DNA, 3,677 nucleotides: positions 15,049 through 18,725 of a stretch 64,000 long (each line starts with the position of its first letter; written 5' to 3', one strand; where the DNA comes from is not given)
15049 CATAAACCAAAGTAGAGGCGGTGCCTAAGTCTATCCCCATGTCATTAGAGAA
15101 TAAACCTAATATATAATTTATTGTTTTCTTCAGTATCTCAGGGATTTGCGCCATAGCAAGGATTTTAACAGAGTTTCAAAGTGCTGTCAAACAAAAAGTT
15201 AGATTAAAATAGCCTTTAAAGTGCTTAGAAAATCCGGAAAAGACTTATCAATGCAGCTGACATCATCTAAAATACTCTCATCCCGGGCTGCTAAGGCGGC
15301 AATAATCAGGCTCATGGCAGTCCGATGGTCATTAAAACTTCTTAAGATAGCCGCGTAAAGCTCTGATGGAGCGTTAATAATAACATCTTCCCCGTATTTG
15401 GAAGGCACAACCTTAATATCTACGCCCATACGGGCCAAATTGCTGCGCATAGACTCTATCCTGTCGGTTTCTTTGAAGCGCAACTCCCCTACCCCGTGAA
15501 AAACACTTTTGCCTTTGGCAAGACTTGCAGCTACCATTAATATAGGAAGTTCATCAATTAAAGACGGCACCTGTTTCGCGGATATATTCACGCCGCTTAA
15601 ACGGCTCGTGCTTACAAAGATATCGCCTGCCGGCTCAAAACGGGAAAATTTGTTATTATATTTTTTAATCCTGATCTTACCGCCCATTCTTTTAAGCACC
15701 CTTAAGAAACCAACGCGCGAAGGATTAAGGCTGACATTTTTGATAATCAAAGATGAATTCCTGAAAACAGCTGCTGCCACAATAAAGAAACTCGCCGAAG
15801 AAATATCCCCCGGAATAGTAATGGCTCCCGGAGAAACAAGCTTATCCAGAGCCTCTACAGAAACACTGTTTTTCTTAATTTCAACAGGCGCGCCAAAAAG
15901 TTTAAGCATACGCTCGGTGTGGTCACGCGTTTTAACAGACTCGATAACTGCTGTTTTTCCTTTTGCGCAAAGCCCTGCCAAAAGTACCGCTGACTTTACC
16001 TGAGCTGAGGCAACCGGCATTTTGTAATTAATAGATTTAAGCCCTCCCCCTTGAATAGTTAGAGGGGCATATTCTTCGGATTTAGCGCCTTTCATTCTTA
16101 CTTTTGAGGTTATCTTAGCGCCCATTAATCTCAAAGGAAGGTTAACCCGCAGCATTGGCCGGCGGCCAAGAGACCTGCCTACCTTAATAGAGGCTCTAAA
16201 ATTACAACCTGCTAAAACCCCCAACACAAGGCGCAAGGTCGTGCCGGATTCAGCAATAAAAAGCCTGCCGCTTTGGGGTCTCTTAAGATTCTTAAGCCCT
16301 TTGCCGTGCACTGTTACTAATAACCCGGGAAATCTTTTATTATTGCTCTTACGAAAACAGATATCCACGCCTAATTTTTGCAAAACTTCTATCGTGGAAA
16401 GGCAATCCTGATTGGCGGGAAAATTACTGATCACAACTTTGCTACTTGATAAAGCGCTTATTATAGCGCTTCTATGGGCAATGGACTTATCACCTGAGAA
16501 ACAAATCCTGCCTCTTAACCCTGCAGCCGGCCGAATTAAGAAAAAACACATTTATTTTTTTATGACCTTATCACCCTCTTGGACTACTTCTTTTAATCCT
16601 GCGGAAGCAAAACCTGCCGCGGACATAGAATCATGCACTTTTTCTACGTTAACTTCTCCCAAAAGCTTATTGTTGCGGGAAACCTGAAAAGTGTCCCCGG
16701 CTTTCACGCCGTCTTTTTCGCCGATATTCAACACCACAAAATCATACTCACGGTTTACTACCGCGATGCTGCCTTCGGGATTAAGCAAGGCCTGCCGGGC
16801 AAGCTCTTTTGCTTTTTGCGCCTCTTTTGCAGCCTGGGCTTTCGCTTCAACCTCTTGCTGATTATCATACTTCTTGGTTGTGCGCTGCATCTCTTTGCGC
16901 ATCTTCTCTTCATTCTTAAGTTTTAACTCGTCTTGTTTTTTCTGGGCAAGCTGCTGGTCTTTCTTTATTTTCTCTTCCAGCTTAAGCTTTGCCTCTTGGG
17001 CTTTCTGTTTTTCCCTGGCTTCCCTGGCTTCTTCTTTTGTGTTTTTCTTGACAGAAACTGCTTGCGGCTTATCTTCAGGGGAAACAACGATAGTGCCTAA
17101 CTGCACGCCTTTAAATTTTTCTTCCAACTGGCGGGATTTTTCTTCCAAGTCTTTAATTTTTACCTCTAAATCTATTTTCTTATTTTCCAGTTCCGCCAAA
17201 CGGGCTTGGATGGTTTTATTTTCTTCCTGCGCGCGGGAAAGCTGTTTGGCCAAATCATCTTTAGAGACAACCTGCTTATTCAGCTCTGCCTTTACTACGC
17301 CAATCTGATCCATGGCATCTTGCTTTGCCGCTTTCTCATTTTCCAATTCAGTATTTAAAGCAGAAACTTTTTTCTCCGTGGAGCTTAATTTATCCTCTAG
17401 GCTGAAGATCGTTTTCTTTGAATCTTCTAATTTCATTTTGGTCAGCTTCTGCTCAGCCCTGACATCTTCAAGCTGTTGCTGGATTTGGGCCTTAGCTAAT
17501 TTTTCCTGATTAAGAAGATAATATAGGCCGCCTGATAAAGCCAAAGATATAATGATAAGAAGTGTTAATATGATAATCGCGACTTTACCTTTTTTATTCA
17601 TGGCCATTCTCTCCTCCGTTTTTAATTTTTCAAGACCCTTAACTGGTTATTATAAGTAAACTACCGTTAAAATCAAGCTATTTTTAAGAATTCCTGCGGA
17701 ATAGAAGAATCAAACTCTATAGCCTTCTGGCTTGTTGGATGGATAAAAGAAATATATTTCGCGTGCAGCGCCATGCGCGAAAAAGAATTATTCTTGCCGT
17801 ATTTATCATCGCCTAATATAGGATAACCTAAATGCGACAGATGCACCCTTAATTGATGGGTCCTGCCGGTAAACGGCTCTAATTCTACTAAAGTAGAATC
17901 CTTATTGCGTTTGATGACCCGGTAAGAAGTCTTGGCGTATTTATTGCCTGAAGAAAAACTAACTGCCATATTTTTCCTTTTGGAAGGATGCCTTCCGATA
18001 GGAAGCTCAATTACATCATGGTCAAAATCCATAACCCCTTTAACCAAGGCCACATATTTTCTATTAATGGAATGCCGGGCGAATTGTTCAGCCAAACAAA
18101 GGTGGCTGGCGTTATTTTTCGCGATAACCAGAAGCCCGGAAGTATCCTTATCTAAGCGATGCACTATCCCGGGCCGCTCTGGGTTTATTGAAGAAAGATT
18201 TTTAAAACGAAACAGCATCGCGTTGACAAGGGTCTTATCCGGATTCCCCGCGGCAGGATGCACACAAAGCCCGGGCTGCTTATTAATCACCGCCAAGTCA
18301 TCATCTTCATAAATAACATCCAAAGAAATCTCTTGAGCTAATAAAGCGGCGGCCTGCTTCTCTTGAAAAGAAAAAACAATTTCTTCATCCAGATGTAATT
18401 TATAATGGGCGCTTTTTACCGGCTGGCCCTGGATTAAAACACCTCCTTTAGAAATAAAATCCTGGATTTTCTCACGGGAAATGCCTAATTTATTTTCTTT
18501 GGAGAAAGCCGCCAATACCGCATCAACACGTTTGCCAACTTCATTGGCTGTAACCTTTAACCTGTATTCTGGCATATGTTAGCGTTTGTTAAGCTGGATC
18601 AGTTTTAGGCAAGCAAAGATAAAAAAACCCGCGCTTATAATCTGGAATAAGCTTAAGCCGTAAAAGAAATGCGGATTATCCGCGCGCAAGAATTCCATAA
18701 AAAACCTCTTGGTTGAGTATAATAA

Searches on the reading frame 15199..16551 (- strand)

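Call 57: search_protein_families(library=pfam, proteins=[window:15199-16551:-], max_evalue=0.00001)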
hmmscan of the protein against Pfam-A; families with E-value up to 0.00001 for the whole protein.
window:15199-16551:- (450 aa): 1 family
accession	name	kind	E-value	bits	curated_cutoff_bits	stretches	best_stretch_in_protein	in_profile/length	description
PF00275.25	EPSP_synthase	-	2.9e-95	319.9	22.8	1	8-445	3-417/417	EPSP synthase (3-phosphoshikimate 1-carboxyvinyltransferase)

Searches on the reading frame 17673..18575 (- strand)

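Call 57: search_protein_families(library=pfam, proteins=[window:17673-18575:-], max_evalue=0.00001)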
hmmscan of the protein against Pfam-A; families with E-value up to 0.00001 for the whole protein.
window:17673-18575:- (300 aa): 2 families
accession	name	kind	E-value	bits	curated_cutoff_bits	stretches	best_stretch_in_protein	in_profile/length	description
PF00849.27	PseudoU_synth_2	-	3.7e-32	112.1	26.8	1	93-248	1-152/152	RNA pseudouridylate synthase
PF01479.30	S4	-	5.9e-07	29.6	22.8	1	29-66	11-48/48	S4 domain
